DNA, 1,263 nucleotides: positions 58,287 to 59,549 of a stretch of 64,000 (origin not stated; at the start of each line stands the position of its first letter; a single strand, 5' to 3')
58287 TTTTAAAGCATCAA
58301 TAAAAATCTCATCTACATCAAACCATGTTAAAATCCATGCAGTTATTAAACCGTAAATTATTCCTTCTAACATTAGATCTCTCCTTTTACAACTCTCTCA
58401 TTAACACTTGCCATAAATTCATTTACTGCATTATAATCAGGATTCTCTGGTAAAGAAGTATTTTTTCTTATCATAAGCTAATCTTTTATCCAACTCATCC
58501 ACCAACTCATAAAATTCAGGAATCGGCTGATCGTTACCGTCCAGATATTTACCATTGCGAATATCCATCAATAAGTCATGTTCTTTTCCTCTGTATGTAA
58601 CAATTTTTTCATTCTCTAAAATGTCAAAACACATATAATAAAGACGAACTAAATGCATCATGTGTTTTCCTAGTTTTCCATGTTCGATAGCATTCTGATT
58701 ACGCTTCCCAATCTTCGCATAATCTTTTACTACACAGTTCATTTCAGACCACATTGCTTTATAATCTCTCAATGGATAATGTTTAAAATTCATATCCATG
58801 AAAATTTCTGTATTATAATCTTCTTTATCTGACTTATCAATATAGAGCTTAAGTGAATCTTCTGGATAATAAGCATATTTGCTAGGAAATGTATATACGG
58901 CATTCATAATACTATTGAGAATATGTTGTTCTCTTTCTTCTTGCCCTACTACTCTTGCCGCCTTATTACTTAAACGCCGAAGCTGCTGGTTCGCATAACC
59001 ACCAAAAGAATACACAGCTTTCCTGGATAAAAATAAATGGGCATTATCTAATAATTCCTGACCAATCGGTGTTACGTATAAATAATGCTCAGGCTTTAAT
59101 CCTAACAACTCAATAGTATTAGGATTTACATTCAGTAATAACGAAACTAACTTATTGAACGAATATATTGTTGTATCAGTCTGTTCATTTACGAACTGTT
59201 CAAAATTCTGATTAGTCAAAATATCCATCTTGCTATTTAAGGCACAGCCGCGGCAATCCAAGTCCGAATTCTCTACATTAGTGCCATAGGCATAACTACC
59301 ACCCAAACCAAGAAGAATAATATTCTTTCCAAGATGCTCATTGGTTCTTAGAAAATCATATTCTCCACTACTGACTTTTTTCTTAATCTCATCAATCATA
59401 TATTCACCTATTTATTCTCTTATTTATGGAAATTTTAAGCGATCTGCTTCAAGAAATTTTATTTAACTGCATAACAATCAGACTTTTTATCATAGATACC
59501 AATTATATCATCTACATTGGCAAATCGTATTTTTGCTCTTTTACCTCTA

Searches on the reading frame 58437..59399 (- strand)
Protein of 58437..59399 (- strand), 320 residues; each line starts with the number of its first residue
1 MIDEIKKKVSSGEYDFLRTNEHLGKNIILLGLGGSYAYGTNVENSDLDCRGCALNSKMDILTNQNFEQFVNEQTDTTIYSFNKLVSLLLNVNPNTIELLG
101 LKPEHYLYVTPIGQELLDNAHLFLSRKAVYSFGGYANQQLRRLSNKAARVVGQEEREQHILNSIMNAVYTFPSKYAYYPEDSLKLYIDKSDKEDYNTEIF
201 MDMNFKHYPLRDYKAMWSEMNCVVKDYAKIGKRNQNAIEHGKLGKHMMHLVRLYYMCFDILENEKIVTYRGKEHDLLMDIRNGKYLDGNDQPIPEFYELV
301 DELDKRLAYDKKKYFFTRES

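Call 86: search_protein_families(library=pfam, proteins=[window:58437-59399:-], max_evalue=0.0001)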
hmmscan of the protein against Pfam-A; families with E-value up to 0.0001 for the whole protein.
window:58437-59399:- (320 aa): 1 family
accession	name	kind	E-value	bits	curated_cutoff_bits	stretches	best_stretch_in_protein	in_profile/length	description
PF10127.15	RlaP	-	5.7e-13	49.6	23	1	18-147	11-144/249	RNA repair pathway DNA polymerase beta family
